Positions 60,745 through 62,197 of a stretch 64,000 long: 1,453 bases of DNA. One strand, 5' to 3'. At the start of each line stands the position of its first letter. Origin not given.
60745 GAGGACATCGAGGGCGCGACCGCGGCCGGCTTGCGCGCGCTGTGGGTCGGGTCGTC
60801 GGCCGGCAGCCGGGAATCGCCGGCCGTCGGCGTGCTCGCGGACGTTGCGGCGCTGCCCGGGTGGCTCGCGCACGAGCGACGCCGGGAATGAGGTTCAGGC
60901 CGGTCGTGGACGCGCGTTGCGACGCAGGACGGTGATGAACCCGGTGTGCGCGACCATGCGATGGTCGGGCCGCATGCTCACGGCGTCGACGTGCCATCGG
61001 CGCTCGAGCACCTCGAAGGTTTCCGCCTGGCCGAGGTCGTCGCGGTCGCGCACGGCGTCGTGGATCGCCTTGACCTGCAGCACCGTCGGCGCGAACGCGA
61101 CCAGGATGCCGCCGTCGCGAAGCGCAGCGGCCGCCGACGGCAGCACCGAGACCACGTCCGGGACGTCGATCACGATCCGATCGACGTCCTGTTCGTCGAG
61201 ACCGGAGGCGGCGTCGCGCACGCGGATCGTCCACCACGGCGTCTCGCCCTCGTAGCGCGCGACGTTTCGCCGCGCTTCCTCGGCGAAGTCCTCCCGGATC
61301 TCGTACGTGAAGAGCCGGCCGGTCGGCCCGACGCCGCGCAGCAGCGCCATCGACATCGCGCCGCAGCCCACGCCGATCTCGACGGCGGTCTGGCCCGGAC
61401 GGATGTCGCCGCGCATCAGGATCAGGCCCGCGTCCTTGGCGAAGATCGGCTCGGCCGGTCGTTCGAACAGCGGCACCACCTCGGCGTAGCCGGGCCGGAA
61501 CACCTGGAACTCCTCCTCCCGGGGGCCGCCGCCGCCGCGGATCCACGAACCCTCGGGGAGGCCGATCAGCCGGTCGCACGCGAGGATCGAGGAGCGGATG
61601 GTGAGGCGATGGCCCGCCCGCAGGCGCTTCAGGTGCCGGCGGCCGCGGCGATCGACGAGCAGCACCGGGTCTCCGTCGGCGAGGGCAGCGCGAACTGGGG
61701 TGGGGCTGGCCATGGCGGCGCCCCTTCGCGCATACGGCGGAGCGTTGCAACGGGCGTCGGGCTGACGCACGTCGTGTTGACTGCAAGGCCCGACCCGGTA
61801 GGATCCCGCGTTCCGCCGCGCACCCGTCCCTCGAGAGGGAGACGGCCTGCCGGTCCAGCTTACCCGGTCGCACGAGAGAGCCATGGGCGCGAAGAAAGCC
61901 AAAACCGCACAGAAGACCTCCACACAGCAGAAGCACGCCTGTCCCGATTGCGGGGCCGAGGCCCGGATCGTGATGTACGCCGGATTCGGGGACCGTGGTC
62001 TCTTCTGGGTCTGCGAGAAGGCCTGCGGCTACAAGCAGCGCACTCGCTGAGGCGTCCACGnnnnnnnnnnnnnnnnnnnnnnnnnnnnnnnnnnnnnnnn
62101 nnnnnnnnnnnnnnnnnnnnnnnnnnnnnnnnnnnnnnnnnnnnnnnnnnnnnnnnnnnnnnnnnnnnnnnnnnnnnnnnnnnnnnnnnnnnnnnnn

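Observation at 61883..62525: Tandem pair of small zinc-ribbon proteins; the second has a histone-H1-like Lys/Ala/Pro tail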

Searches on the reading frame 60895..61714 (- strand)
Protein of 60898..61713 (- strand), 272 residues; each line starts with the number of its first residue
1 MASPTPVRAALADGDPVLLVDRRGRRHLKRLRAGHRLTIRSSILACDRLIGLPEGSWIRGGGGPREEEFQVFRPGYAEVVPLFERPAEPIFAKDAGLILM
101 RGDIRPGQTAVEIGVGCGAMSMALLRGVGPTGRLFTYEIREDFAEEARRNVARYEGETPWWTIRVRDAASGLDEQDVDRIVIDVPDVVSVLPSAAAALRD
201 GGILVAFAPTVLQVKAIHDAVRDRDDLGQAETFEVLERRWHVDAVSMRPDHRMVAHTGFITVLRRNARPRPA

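Call 3: search_protein_families(library=pfam, proteins=[window:60895-61714:-], max_evalue=1)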
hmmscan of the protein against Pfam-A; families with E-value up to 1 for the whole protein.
window:60895-61714:- (273 aa): 0 families

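Call 4: search_protein_families(library=ncbifam, proteins=[window:60895-61714:-], max_evalue=1)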
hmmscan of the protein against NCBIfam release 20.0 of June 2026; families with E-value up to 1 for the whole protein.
window:60895-61714:- (273 aa): 0 families

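Call 6: search_protein_families(library=pfam, proteins=[window:60898-61713:-], max_evalue=0.01)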
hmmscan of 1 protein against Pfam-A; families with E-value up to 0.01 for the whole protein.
window:60898-61713:- (272 aa): 6 families
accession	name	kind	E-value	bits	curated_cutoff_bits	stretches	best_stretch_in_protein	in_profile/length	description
PF08704.16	GCD14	-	8.6e-25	88.3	26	1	90-248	24-185/247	tRNA methyltransferase complex GCD14 subunit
PF14801.12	TrmI-like_N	-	8.7e-10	38.8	24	1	11-57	3-49/50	TrmI-like N-terminal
PF13578.12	Methyltransf_24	-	2e-06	29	26.3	1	111-205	1-101/105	Methyltransferase domain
PF01135.25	PCMT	-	4.8e-05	23.7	20.3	1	104-206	71-171/210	Protein-L-isoaspartate(D-aspartate) O-methyltransferase (PCMT)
PF08242.18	Methyltransf_12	-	0.00073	20.7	30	1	111-204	1-98/98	Methyltransferase domain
PF13649.12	Methyltransf_25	-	0.00093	20.3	27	1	111-202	2-97/97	Methyltransferase domain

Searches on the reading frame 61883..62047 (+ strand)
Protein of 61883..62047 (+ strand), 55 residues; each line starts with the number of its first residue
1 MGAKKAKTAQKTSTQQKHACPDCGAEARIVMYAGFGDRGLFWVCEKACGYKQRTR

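Call 3: search_protein_families(library=pfam, proteins=[window:61883-62047:+], max_evalue=1)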
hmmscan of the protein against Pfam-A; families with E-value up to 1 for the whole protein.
window:61883-62047:+ (55 aa): 6 families
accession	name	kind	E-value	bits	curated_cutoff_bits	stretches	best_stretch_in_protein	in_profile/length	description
PF21957.2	Zn_ribbon_16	-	0.0026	18.1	27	1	11-33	8-29/65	Zinc beta-ribbon finger, putative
PF09723.15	Zn_ribbon_8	-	0.064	13.7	34.4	1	9-28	18-38/41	Zinc ribbon domain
PF24444.1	DUF7563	-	0.09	12.7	27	1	16-29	25-38/39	Family of unknown function (DUF7563)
PF24452.1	DUF7568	-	0.12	13.1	27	1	6-31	90-115/121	Family of unknown function (DUF7568)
PF25208.1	DUF7838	-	0.34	11.3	28.5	0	13-29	2-18/55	Domain of unknown function (DUF7838)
PF23458.2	DUF7130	-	0.89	9.9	35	0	18-32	71-85/89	Domain of unknown function (DUF7130)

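Call 4: search_protein_families(library=ncbifam, proteins=[window:61883-62047:+], max_evalue=1)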
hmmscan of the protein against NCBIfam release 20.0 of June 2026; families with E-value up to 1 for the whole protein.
window:61883-62047:+ (55 aa): 8 families
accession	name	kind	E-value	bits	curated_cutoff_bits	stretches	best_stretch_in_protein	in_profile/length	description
NF040506.1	PG0870_Nterm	domain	0.00025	21.1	50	1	10-32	4-26/56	PG0870-related protein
TIGR02605.1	CxxC_CxxC_SSSS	subfamily_domain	0.0037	17.3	31.3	1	8-32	17-42/52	FmdB family zinc ribbon protein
NF003058.0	PRK03976.1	equivalog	0.0039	17.1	87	1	5-51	24-63/91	50S ribosomal protein L37ae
NF002362.0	PRK01343.1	equivalog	0.009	15.7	79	1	4-28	5-29/66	DNA gyrase inhibitor YacG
NF033497.1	rubre_like_arch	subfamily_domain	0.01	15.5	32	1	12-28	11-27/34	rubrerythrin-like domain-containing protein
NF041913.1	HVO_2142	equivalog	0.012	15.5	90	1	9-29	3-23/48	HVO_2142 family zinc finger protein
NF001669.0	PRK00432.1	equivalog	0.021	14.8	54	1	11-52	20-53/58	30S ribosomal protein S27ae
NF045720.1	rubredox_RCKP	subfamily_domain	0.052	13.1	45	0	41-55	3-16/34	RCKP-type rubredoxin-like domain-containing protein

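Call 8: find_homologous_proteins(query=window:61883-62047:+, max_evalue=0.01)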
Query window:61883-62047:+ (55 aa): 29 proteins with E <= 0.01 among 29 candidates.
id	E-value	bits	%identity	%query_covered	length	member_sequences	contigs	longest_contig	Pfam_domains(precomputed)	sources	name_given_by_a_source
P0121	2.4e-29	117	93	100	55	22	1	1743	-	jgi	jgi:hypothetical protein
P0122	3.6e-29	116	93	100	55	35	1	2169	-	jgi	-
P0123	4.9e-29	116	93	100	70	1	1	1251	-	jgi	-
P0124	6.1e-29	116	93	100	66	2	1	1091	-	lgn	-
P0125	9.5e-28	112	89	100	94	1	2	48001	-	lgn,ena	-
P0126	4.6e-27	110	89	100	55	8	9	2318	-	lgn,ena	-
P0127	2.5e-26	107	84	100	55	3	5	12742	-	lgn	-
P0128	4.1e-26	107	84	100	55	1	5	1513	-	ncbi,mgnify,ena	mgnify:FL=1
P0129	6.6e-24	100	80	100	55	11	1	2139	-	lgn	-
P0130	1.6e-22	96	75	100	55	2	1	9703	-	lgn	-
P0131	2.1e-21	92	75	96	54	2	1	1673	-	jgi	-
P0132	2.7e-20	89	71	100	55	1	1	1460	-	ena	-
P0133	5.1e-20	88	69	100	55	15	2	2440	-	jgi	jgi:hypothetical protein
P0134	1.1e-19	87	69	100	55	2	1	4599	-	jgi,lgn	jgi:hypothetical protein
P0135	2.2e-19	86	71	98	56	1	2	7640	-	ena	-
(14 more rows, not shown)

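Call 29: search_protein_families(library=pfam, alignment_id=A2, max_evalue=0.1)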
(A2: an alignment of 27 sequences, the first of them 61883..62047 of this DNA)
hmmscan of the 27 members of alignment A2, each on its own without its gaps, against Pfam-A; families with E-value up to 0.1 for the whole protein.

A. member 1, window:61883-62047:+ (55 aa): 3 families
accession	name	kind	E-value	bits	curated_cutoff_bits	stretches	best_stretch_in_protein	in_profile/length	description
PF21957.2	Zn_ribbon_16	-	0.0026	18.1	27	1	11-33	8-29/65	Zinc beta-ribbon finger, putative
PF09723.15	Zn_ribbon_8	-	0.064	13.7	34.4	1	9-28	18-38/41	Zinc ribbon domain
PF24444.1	DUF7563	-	0.09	12.7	27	1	16-29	25-38/39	Family of unknown function (DUF7563)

B. families by the number of members that match (of 27 scanned): 30 families (the first 25 are shown)
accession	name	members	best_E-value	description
PF21957.2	Zn_ribbon_16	17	0.0015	Zinc beta-ribbon finger, putative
PF12760.12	Zn_ribbon_IS1595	10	0.00075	Transposase zinc-ribbon domain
PF07282.18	Cas12f1-like_TNB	8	0.0059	Cas12f1-like, TNB domain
PF09723.15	Zn_ribbon_8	6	0.029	Zinc ribbon domain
PF01396.24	Zn_ribbon_Top1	3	0.018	Topoisomerase DNA binding C4 zinc finger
PF23455.1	DUF7129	3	0.023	Domain of unknown function (DUF7129)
PF19108.5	DUF5795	2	0.0013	Family of unknown function (DUF5795)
PF08792.16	A2L_zn_ribbon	2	0.017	A2L zinc ribbon domain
PF12172.15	zf-ChsH2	2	0.044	ChsH2, rubredoxin-like zinc ribbon domain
PF24444.1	DUF7563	2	0.045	Family of unknown function (DUF7563)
PF08274.17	Zn_Ribbon_YjdM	2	0.052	PhnA Zinc-Ribbon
PF23550.1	zf_Tbcl_Rhp7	1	0.0097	DNA repair protein rhp7 treble clef domain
PF09297.16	Zn_ribbon_NUD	1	0.017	NADH pyrophosphatase zinc ribbon domain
PF23137.1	HVO_0758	1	0.018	HVO_0758 mu-protein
PF01599.25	Ribosomal_S27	1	0.021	Ribosomal protein S27a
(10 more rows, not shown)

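Call 36: find_related_loci(query=A2, collection=metagenome_contigs, flank=2500)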
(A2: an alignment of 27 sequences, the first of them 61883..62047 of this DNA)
Query A2 (55 aa) in metagenome_contigs; peptide patterns used: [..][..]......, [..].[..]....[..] (x = any residue, [..] = any of these).
600 stretches matched a pattern (row limit reached: there are more); 154 encode a relative of the query (tblastn E <= 1e-3); the best 80 are kept; 80 distinct loci.
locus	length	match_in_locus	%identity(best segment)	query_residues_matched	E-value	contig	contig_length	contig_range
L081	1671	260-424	96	1-55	7e-34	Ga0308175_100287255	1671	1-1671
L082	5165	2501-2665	95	1-55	4e-33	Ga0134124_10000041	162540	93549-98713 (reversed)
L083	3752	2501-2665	95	1-55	3e-33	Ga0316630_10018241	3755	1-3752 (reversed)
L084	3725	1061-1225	95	1-55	3e-33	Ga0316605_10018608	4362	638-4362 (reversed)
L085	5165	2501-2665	76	1-55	3e-27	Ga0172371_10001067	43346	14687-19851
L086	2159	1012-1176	73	1-55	8e-26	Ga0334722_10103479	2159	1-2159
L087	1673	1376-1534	75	3-55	3e-25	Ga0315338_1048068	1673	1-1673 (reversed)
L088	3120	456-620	67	1-55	1e-24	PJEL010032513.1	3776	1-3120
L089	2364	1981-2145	64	1-55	4e-23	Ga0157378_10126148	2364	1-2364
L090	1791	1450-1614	64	1-55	7e-23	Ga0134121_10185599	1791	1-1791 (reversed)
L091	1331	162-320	68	3-55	9e-23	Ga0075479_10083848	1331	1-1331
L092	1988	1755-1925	65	1-55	3e-22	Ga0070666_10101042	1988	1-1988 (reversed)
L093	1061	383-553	65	1-55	2e-22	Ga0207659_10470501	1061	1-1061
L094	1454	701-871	65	1-55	3e-22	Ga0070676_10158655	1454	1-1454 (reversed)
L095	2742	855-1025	65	1-55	6e-22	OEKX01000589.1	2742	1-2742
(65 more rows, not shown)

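Call 49: predict_structure(alignment_id=A2)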
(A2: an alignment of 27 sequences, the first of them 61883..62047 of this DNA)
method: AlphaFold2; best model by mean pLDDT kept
length: 55 residues; sequences in the alignment: 27
mean_pLDDT: 72.8   pTM: 0.46
mean pLDDT of the five models: 72.8, 70.4, 68.1, 63.6, 54.8
residues with pLDDT >= 90: 1; 70-90: 36; 50-70: 8; < 50: 10
segments of 3 or more residues with pLDDT < 50: 8-14
pLDDT, mean of each block of 10 residues (from residue 1): 50 60 85 80 86 80
secondary structure, 60 per line:
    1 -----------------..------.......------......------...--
elements in order: E26-32 E39-44 E51-53

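Call 61: find_homologous_proteins(query=A2, max_evalue=0.01)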
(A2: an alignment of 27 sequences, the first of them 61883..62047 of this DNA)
Query A2 (27 sequences) (55 aa, profile of the alignment): 415 proteins with E <= 0.01 among 8000 candidates; the best 120 are listed.
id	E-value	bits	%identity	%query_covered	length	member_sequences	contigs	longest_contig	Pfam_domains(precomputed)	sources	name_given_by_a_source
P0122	1.5e-30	123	93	100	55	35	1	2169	-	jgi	-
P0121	2.0e-30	122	93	100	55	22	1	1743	-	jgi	jgi:hypothetical protein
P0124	6.7e-30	121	93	100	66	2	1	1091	-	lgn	-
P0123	6.8e-30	121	93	100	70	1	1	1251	-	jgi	-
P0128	8.7e-30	120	84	100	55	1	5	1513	-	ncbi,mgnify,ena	mgnify:FL=1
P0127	2.3e-29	119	84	100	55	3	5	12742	-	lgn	-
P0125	2.5e-29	119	89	100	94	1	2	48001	-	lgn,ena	-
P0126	2.7e-29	119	89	100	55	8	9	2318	-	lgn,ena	-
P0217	7.7e-29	117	91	100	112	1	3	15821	-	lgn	-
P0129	2.1e-28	116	80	100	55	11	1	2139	-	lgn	-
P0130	1.2e-27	113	75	100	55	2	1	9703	-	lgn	-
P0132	4.7e-27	112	71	100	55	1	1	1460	-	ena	-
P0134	7.6e-27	111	69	100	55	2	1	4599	-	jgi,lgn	jgi:hypothetical protein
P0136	1.1e-26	110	68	100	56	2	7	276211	-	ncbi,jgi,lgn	jgi:hypothetical protein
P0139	1.2e-26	110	63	100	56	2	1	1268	-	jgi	jgi:hypothetical protein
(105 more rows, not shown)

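Call 70: search_protein_families(library=phrogs, proteins=[window:61883-62047:+], max_evalue=0.01)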
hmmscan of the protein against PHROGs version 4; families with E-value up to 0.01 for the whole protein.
window:61883-62047:+ (55 aa): 1 family
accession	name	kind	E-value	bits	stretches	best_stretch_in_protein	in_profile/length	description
phrog_4615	-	unknown function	0.0078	17.4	0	8-52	15-55/61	-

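Call 73: search_protein_families(library=padloc, proteins=[window:61883-62047:+], max_evalue=0.1)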
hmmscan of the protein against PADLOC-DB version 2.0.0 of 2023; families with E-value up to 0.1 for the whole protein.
window:61883-62047:+ (55 aa): 0 families
